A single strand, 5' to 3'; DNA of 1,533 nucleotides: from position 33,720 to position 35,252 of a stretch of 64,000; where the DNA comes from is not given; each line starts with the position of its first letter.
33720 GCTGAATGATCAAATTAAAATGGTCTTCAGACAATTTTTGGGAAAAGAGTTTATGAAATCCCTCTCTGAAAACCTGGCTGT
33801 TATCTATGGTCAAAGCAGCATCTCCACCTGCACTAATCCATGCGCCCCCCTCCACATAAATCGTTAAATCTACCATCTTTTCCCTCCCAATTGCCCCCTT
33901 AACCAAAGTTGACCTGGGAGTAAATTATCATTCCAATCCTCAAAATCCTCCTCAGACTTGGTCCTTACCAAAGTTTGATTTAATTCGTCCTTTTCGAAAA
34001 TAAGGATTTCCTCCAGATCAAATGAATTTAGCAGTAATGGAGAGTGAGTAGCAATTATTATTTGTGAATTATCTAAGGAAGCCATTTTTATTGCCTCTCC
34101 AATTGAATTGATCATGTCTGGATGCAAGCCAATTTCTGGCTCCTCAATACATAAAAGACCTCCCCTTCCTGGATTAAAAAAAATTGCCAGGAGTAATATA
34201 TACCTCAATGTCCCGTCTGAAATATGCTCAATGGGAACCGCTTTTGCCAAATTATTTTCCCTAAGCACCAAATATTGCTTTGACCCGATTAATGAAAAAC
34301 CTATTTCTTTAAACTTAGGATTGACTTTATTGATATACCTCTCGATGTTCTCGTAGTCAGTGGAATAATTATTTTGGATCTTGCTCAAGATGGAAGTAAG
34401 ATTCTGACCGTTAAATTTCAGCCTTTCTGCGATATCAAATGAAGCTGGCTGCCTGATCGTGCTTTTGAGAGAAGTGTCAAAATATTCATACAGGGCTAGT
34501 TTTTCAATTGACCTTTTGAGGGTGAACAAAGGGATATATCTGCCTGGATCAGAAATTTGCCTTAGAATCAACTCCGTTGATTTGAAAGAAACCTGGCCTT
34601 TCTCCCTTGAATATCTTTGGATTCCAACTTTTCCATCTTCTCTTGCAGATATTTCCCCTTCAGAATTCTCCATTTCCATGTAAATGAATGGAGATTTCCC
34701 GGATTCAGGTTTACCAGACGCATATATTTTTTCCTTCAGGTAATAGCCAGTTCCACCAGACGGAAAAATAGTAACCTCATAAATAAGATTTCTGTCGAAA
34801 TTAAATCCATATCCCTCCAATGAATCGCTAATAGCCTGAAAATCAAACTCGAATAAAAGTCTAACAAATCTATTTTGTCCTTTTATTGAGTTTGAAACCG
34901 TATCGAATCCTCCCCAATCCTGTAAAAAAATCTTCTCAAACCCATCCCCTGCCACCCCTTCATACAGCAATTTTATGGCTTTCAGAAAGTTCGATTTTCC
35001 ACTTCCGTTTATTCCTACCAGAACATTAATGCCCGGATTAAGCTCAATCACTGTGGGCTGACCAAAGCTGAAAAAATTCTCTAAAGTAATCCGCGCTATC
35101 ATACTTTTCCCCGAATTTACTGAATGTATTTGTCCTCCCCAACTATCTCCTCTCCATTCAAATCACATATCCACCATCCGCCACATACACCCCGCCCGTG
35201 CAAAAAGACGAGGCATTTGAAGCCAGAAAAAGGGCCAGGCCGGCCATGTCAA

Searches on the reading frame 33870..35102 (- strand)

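Call 70: search_protein_families(library=pfam, proteins=[window:33870-35102:-], max_evalue=0.0001)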
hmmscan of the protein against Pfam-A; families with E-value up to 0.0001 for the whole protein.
window:33870-35102:- (410 aa): 5 families
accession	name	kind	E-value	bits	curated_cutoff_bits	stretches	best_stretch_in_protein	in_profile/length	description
PF13304.12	AAA_21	-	1.2e-35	124.4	27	1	25-359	1-304/304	AAA domain, putative AbiEii toxin, Type IV TA system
PF13175.12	AAA_15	-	1.5e-22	81.1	32.1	2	216-356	238-372/374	AAA ATPase domain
PF02463.25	SMC_N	-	1.9e-11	44.3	40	1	1-44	1-45/220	RecF/RecN/SMC N terminal domain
PF13476.12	AAA_23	-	1.8e-09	39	27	1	4-162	1-87/201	AAA domain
PF13555.12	AAA_29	-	3.3e-05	24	27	0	3-46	2-45/61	P-loop containing region of AAA domain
